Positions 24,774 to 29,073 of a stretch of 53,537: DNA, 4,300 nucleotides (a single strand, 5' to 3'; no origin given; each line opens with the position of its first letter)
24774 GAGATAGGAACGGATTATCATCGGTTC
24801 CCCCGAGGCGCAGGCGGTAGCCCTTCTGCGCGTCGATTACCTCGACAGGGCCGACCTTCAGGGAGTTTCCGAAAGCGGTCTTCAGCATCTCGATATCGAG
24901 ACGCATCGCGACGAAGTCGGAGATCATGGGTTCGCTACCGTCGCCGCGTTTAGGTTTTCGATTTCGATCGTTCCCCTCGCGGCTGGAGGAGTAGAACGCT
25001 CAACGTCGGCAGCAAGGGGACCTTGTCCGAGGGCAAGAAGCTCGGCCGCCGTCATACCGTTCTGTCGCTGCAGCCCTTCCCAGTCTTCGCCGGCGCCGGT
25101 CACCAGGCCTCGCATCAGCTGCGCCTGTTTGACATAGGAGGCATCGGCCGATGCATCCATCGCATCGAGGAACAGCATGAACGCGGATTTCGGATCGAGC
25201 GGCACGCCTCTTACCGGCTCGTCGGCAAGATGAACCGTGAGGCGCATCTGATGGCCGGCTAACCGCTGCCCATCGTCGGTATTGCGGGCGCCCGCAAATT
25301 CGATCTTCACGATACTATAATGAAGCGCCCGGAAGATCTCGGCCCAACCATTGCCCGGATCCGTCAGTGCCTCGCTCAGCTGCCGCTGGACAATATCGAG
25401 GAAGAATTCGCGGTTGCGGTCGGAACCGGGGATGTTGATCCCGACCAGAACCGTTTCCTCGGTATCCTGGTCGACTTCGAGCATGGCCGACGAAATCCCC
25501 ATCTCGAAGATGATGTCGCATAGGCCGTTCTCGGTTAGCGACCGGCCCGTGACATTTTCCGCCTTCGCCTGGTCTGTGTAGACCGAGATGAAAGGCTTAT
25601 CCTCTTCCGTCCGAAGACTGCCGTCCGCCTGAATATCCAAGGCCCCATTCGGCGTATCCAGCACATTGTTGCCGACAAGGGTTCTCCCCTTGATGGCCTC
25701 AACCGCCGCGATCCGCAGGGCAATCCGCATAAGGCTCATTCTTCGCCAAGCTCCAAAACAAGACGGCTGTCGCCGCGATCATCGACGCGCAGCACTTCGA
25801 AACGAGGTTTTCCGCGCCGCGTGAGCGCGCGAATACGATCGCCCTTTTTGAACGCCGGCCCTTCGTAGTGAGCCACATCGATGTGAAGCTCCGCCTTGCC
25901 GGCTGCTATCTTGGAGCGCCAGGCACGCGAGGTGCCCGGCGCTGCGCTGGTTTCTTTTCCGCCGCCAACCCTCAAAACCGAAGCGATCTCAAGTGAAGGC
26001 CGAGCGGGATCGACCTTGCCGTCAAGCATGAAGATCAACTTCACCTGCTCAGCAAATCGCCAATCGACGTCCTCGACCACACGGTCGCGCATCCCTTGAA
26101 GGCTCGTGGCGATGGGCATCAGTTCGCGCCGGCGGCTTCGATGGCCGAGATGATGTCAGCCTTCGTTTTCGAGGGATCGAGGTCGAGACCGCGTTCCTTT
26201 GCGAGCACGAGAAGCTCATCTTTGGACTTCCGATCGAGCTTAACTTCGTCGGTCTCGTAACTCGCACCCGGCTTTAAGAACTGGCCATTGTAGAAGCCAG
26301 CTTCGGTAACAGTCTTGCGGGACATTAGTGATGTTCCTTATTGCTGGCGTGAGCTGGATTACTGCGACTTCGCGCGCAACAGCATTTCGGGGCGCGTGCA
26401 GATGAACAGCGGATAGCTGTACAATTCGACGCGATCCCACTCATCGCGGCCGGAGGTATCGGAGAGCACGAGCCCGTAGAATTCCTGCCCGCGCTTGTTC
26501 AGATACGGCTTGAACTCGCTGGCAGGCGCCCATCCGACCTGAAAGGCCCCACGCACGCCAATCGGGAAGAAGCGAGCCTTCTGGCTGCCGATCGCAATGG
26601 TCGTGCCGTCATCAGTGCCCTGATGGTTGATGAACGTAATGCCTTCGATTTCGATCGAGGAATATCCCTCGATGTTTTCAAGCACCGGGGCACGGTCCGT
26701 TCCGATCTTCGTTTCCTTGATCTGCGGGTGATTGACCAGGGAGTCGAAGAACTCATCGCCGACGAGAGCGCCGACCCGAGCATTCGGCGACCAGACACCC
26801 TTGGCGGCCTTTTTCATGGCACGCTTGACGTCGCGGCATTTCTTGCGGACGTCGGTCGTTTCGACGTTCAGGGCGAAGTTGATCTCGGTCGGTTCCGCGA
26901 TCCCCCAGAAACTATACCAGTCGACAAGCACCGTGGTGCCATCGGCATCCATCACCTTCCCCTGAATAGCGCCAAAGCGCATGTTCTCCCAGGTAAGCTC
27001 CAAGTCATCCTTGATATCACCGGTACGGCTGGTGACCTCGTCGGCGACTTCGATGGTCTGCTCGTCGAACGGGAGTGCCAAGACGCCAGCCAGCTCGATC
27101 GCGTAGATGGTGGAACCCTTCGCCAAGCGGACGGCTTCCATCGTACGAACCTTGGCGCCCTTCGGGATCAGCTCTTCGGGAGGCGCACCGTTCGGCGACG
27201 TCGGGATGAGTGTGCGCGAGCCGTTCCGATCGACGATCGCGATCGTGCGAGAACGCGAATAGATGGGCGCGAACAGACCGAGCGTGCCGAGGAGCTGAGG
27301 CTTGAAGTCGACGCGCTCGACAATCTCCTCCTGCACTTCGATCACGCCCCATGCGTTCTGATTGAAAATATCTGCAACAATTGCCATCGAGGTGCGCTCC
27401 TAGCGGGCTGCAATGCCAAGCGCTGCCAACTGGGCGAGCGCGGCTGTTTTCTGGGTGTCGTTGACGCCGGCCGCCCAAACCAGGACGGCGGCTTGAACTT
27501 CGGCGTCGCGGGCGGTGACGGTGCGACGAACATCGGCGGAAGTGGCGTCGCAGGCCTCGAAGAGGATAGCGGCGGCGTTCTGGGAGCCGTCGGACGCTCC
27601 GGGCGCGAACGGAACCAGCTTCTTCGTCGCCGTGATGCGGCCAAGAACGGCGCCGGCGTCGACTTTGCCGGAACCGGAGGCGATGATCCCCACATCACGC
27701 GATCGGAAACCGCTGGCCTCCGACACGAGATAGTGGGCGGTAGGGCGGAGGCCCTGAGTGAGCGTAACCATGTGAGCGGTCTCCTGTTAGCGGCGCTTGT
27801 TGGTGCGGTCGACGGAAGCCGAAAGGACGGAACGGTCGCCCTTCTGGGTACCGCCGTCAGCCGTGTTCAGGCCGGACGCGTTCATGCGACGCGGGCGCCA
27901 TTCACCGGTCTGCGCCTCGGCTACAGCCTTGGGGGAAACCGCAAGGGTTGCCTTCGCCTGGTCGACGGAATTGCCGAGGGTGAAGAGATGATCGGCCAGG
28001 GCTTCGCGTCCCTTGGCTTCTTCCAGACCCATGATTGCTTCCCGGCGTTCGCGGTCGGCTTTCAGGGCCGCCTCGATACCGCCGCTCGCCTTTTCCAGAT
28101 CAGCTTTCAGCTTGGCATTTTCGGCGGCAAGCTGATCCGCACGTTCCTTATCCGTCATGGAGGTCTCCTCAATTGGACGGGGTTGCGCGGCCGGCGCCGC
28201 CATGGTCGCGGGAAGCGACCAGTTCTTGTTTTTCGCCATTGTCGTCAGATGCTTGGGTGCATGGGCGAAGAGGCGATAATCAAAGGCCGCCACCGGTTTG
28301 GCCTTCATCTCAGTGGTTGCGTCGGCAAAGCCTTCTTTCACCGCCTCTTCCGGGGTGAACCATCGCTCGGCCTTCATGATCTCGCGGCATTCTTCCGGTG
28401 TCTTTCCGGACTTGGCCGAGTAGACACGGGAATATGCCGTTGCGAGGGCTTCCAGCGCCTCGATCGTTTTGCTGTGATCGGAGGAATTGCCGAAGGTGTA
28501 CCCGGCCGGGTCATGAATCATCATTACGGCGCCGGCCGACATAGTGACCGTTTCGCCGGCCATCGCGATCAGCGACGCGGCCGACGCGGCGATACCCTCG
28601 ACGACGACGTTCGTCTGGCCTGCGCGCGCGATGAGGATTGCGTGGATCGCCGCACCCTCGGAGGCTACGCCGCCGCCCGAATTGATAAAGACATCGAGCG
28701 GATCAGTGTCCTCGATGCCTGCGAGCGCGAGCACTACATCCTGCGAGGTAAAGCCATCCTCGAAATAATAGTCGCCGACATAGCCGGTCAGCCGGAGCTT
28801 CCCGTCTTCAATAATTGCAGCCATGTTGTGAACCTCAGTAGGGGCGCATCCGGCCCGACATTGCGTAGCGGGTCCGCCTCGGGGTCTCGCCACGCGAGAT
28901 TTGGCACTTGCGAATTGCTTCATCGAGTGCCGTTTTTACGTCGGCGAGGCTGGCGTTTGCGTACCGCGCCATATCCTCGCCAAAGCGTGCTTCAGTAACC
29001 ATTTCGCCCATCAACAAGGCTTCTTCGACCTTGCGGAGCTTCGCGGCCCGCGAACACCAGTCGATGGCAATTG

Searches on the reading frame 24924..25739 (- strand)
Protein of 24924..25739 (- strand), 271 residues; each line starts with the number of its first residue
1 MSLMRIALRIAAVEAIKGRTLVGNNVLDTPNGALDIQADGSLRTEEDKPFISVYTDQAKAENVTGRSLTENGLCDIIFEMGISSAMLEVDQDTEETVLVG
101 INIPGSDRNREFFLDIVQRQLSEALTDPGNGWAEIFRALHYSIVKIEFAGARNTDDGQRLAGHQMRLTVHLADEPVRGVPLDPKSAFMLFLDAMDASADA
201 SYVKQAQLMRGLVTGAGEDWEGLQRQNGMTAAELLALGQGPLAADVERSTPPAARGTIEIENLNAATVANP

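Call 29: search_protein_families(library=pfam, proteins=[window:24924-25739:-], max_evalue=0.01)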
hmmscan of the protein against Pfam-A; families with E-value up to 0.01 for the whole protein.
window:24924-25739:- (271 aa): 1 family
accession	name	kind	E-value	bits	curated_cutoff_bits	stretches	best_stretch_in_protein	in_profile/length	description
PF00531.28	Death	-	0.0043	17.6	22.6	0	127-157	13-42/86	Death domain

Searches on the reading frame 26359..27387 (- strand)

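Call 30: search_protein_families(library=pfam, proteins=[window:26359-27387:-], max_evalue=0.01)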
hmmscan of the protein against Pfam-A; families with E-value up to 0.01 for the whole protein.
window:26359-27387:- (342 aa): 1 family
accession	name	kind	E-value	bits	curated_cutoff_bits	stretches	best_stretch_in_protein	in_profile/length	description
PF03864.22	Phage_cap_E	-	1.8e-56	192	22.9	1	21-340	7-328/329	Phage major capsid protein E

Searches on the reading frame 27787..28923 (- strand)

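Call 30: search_protein_families(library=pfam, proteins=[window:27787-28923:-], max_evalue=0.01)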
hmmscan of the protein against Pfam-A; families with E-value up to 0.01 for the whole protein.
window:27787-28923:- (378 aa): 2 families
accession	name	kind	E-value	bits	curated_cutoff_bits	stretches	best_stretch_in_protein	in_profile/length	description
PF00574.28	CLP_protease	-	4.8e-24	85.7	20.2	1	64-203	37-178/182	Clp protease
PF01972.22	SDH_protease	-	2.6e-06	27.1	31.3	1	59-140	77-158/286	ClpP-like SDH-type serine proteinase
